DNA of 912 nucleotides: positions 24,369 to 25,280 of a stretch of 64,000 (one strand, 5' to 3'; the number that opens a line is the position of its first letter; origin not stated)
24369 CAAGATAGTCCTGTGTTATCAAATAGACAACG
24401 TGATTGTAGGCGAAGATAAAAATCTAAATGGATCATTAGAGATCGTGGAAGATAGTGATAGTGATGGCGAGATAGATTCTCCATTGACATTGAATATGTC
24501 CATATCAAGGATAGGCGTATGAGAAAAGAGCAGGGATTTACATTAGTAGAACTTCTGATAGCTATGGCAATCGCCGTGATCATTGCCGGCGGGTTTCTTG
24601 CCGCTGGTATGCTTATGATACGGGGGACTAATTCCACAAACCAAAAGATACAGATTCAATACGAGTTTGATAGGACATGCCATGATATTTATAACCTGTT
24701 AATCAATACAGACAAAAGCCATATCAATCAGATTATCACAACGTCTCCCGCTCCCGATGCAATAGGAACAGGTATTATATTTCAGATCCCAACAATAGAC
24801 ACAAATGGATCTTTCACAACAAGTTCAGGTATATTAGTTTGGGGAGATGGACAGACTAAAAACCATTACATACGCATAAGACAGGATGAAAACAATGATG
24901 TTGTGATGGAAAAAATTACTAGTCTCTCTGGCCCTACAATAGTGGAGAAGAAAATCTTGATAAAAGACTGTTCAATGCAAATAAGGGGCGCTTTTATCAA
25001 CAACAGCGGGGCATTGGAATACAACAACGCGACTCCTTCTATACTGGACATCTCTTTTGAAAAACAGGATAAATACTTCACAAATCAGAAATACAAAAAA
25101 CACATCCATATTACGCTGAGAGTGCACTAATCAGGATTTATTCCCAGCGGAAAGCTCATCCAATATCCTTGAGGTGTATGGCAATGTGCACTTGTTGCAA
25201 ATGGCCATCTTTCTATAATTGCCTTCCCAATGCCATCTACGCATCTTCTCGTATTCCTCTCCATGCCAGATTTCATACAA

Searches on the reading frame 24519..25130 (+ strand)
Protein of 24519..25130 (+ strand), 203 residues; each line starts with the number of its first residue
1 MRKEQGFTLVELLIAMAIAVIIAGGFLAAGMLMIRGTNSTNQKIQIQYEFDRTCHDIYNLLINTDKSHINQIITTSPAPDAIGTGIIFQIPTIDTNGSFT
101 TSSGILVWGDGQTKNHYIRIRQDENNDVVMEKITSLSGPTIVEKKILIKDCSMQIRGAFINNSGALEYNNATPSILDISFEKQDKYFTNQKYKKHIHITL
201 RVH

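Call 3: search_protein_families(library=pfam, proteins=[window:24519-25130:+], max_evalue=0.01)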
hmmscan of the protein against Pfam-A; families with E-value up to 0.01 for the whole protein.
window:24519-25130:+ (203 aa): 1 family
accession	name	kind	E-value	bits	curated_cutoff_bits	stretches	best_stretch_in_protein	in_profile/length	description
PF07963.17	N_methyl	-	4.8e-09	35.9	21.2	1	1-26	1-26/27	Prokaryotic N-terminal methylation motif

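Call 4: search_protein_families(library=ncbifam, proteins=[window:24519-25130:+], max_evalue=0.01)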
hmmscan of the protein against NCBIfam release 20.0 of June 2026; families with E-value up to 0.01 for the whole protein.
window:24519-25130:+ (203 aa): 9 families
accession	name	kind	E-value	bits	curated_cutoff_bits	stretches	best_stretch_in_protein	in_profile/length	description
TIGR02532.1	IV_pilin_GFxxxE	domain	5.2e-06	26.1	16.3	1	5-25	2-22/24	prepilin-type N-terminal cleavage/methylation domain-containing protein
NF041002.1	pilin_ComGF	equivalog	5.7e-05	23.4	80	1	4-66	1-61/139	competence type IV pilus minor pilin ComGF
NF041013.1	T4P_ComGE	equivalog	0.00016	21.7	49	1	4-46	3-45/83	competence type IV pilus minor pilin ComGE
NF038304.1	EPS_HpsC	equivalog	0.00029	20.5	200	1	2-37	18-53/318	hormogonium polysaccharide secretion pseudopilin HpsC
NF007848.0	PRK10557.1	equivalog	0.00032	20.1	120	1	2-55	8-61/192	prepilin peptidase-dependent protein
NF007800.0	PRK10506.1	equivalog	0.0019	18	158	1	1-24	5-28/163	prepilin peptidase-dependent protein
TIGR01707.1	gspI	equivalog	0.0023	18.4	44.35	1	6-43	1-38/101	type II secretion system minor pseudopilin GspI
NF007862.0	PRK10574.1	equivalog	0.0074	16.4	138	0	1-24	1-24/145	prepilin peptidase-dependent pilin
TIGR01708.2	typeII_sec_gspH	equivalog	0.0089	16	80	0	4-30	1-27/169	type II secretion system minor pseudopilin GspH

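Call 40: find_homologous_proteins(query=window:24519-25130:+, max_evalue=0.001)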
Query window:24519-25130:+ (203 aa): 2 proteins with E <= 0.001 among 149 candidates.
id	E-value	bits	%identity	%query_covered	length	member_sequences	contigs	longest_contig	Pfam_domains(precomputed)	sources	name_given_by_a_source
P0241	9.4e-130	448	100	100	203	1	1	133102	PF07963.18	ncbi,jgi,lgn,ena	-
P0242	7.7e-76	272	61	99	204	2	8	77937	PF07963.18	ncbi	-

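Call 42: find_encoding_contigs(protein=P0242, flank=10000, max_places=3)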
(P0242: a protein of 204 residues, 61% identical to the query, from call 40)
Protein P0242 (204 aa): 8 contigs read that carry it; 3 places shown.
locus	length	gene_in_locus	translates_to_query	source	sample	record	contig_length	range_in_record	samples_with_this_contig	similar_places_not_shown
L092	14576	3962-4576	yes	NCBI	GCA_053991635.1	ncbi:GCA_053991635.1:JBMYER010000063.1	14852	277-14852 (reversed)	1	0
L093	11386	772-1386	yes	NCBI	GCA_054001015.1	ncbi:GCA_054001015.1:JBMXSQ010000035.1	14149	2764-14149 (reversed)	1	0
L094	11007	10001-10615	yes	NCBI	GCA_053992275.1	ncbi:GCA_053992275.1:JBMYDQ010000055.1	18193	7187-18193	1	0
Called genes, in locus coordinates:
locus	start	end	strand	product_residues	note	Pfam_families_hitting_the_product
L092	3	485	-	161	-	?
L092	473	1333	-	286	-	PF13191:AAA_16 (weak), PF13401:AAA_22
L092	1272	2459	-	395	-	PF02706:Wzz, PF13807:GNVR (weak)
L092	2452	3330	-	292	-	PF02563:Poly_export, PF22461:SLBB_2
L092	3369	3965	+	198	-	-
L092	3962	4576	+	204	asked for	PF07963:N_methyl (weak)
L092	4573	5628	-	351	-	PF04055:Radical_SAM, PF13186:SPASM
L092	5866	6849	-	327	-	PF01699:Na_Ca_ex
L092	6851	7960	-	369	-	PF05958:tRNA_U5-meth_tr, PF03602:Cons_hypoth95, PF09445:Methyltransf_15 (faint), PF13847:Methyltransf_31 (weak)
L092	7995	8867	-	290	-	PF00009:GTP_EFTU, PF00350:Dynamin_N (faint), PF01926:MMR_HSR1, PF02421:FeoB_N, PF03193:RsgA_GTPase (faint), PF04548:AIG1, PF07650:KH_2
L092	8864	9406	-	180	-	PF00156:Pribosyltran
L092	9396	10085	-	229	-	PF01965:DJ-1_PfpI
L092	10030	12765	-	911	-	PF07517:SecA_DEAD, PF00270:DEAD (faint), PF01043:SecA_PP_bind, PF21090:P-loop_SecA, PF07516:SecA_SW, PF02810:SEC-C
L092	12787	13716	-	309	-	PF22082:TtuA_LIM_N (weak), PF01171:ATP_bind_3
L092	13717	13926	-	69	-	-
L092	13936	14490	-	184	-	PF09411:PagL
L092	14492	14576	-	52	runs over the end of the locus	PF00301:Rubredoxin, PF21349:RUBY_RBDX (faint)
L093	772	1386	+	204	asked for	PF07963:N_methyl (weak)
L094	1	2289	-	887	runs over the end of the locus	PF01411:tRNA-synt_2c, PF07973:tRNA_SAD, PF02272:DHHA1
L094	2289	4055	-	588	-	PF01075:Glyco_transf_9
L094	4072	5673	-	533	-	PF01075:Glyco_transf_9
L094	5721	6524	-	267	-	-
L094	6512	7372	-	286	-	PF13191:AAA_16 (weak), PF13401:AAA_22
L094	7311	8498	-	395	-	PF02706:Wzz, PF13807:GNVR (weak)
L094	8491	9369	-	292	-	PF02563:Poly_export, PF22461:SLBB_2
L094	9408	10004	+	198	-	-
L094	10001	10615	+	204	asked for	PF07963:N_methyl (weak)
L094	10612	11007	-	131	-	?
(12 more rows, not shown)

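Call 62: find_related_loci(query=A3, collection=metagenome_contigs, flank=10000)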
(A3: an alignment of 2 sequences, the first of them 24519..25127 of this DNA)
Query A3 (203 aa) in metagenome_contigs; peptide patterns used: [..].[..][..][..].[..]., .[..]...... (x = any residue, [..] = any of these).
547 stretches matched a pattern; 1 encode a relative of the query (tblastn E <= 1e-3); 1 distinct loci.
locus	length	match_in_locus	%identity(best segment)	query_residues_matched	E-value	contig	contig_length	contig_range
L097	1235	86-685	60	3-203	2e-82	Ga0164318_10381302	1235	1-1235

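Call 66: search_protein_representatives(protein=window:24519-25127:+)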
Query: 203 residues. Proteins with E-value up to 0.001 (for the whole library): 16; up to 1e-10: 3; up to 1e-30: 2. The best 16 are listed.
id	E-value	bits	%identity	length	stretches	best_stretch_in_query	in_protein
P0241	3.0e-130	447.7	100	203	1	1-203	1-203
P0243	8.5e-60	217.9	50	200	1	1-203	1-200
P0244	2.9e-11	59.7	30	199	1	1-200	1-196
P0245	4.4e-08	49.3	30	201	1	1-185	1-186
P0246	1.2e-07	47.9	27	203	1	3-176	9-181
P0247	4.4e-06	42.8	33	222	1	5-149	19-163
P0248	1.2e-05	41.3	32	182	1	4-137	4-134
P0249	5.6e-05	39.2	32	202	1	1-131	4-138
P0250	1.2e-04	38.1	32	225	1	3-123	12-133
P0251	1.2e-04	38.1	33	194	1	4-111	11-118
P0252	3.7e-04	36.5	36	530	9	46-76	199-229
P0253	5.0e-04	36.1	29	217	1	3-129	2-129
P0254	5.5e-04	36.0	40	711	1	3-65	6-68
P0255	6.2e-04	35.8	29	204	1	5-161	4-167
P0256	6.7e-04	35.7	28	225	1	4-174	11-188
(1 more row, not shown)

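Call 75: predict_structure(alignment_id=A4)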
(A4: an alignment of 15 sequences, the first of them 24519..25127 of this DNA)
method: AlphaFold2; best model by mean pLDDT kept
length: 203 residues; sequences in the alignment: 15
mean_pLDDT: 88.2   pTM: 0.76
mean pLDDT of the five models: 88.2, 76.7, 76.6, 76.4, 73.8
residues with pLDDT >= 90: 122; 70-90: 65; 50-70: 13; < 50: 3
segments of 3 or more residues with pLDDT < 50: none
pLDDT, mean of each block of 10 residues (from residue 1): 63 88 90 82 89 95 91 90 94 91 90 95 94 93 95 93 90 91 65 90 68
secondary structure, 60 per line:
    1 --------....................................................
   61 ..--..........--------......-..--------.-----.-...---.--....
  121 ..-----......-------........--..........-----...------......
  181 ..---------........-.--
elements in order: H9-62 E69-74 E83-88 E108-110 E117-122 E128-133 E141-148 E151-160 E166-168 E175-182 E192-199

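Call 77: fold_search(model_id=the predicted structure, library=pdb)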
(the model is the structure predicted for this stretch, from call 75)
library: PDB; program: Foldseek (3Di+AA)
matches with E <= 10: 537; with E <= 0.001: 1
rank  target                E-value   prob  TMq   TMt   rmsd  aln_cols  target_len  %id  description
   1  2ret_F                5.7e-04  1.00  0.43  0.54   5.7       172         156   10  The crystal structure of a binary complex of two pseudopilins: EpsI and EpsJ from the Type 2 Secretion System of Vibri (released 2008-02-05)
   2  2ret_H                1.3e-03  1.00  0.44  0.54   5.6       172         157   10  The crystal structure of a binary complex of two pseudopilins: EpsI and EpsJ from the Type 2 Secretion System of Vibri (released 2008-02-05)
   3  2ret_D                2.7e-03  1.00  0.43  0.54   5.6       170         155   10  The crystal structure of a binary complex of two pseudopilins: EpsI and EpsJ from the Type 2 Secretion System of Vibri (released 2008-02-05)
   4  2ret_B                2.7e-03  1.00  0.44  0.54   6.0       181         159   10  The crystal structure of a binary complex of two pseudopilins: EpsI and EpsJ from the Type 2 Secretion System of Vibri (released 2008-02-05)
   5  4m03                  5.2e-02  0.13  0.14  0.17  24.2       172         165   11  C-terminal fragment(residues 576-751) of binding region of SraP (released 2014-06-18)
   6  3cka_A                1.5e-01  0.13  0.14  0.10  15.4       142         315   14  The crystal structure of OspA mutant (released 2009-03-17)
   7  3lnd_C                1.6e-01  0.06  0.12  0.12  23.9       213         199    6  Crystal structure of cadherin-6 EC12 W4A (released 2010-03-02)
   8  4b9g_A                2.1e-01  0.05  0.13  0.16  18.8       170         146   14  Structure of CssB subunit complemented with donor strand from CssA subunit of enterotoxigenic Escherichia coli coloniz (released 2012-11-07)
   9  4l1n                  2.5e-01  0.06  0.16  0.17  15.2       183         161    8  Crystal structure of a putative conserved lipoprotein (NT01CX_1156) from Clostridium novyi NT at 2.70 A resolution (released 2013-06-26)
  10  5v5x_D                2.7e-01  0.07  0.15  0.08  27.8       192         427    7  Protocadherin gammaB7 EC3-6 cis-dimer structure (released 2017-11-01)
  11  6cgb                  4.0e-01  0.03  0.12  0.12  23.8       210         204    7  chimera of mouse cadherin-11 EC1 and mouse cadherin-6 EC2 (released 2018-05-09)
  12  8yun_G                4.5e-01  0.04  0.11  0.15  14.1       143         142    7  The crystal structure of HNBP001-HCP (released 2025-07-02)
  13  5szo_B                5.0e-01  0.08  0.16  0.09  25.9       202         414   10  Protocadherin Gamma B7 extracellular cadherin domains 1-4 P41212 crystal form (released 2016-10-19)
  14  2i5z                  5.0e-01  0.02  0.10  0.09  19.9       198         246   12  The crystal structure of OspA mutant (released 2007-07-10)
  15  6oae                  5.3e-01  0.07  0.17  0.17  24.1       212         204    8  Crystal Structure of Human Mucin-like Protocadherin EC1-2 (released 2020-03-18)
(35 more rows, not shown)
